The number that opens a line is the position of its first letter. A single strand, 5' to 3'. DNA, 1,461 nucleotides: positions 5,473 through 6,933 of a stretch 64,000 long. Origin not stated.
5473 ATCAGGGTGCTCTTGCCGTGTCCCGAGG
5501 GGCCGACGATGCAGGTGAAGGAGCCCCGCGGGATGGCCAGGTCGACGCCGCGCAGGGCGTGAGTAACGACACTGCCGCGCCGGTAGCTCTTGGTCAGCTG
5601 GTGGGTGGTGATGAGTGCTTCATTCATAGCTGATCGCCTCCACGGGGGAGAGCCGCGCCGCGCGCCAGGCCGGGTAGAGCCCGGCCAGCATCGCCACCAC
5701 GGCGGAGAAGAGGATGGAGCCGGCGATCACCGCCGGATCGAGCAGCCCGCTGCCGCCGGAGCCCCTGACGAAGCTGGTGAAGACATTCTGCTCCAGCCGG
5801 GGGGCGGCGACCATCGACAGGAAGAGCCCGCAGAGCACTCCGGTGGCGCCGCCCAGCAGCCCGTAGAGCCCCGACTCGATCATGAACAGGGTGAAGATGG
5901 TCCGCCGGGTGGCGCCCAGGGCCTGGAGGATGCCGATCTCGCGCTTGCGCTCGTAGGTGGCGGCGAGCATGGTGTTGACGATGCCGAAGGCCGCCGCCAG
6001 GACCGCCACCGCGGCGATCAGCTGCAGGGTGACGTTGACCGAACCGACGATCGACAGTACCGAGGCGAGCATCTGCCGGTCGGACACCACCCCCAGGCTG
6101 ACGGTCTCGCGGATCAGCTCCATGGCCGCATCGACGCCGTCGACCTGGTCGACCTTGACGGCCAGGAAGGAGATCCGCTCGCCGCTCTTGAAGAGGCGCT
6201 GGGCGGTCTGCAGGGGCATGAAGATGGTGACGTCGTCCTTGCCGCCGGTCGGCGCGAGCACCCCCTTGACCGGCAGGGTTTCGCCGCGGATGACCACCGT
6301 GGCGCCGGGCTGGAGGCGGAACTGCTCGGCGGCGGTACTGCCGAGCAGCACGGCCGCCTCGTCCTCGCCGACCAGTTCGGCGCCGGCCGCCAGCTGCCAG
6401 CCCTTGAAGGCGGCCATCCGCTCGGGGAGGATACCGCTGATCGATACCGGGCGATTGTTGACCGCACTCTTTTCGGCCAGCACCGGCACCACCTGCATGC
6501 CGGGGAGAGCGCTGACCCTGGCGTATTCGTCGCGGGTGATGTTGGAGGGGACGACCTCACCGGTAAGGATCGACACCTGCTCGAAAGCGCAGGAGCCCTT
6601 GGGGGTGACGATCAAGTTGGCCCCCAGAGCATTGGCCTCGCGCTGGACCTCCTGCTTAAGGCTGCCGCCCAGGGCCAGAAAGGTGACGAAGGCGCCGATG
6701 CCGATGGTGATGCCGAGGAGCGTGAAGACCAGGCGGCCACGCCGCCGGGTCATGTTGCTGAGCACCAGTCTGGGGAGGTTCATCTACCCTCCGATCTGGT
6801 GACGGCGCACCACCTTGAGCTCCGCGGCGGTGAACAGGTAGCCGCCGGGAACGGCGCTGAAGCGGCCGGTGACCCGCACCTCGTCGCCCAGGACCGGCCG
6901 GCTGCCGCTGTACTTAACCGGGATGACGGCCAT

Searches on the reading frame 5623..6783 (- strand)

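Call 35: search_protein_families(library=ncbifam, proteins=[window:5623-6783:-], max_evalue=1e-10)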
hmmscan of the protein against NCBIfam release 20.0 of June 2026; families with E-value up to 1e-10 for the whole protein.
window:5623-6783:- (387 aa): 7 families
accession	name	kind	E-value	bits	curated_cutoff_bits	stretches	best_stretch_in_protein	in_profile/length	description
TIGR02212.1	lolCE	equivalog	6.5e-28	97.8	362.45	1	109-387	106-411/411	lipoprotein-releasing ABC transporter permease subunit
NF007826.0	PRK10535.1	equivalog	5.5e-19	67.9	966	1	246-386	518-647/648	macrolide ABC transporter ATP-binding protein/permease MacB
NF008076.0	PRK10814.1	exception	5.6e-18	65.1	473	1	13-387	20-399/399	lipoprotein-releasing ABC transporter permease subunit LolC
TIGR03434.1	ADOP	subfamily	1.3e-16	59.9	622.3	1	250-387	678-803/803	ADOP family duplicated permease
NF008357.0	PRK11146.1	exception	6.3e-16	58.2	439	1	13-385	17-412/414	lipoprotein-releasing ABC transporter permease subunit LolE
NF038346.1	FtsX_actino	exception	1.2e-12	47.9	250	1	232-367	162-301/308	permease-like cell division protein FtsX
TIGR02213.1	lolE_release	exception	8e-12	44.7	540.35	1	168-385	182-409/411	lipoprotein-releasing ABC transporter permease subunit LolE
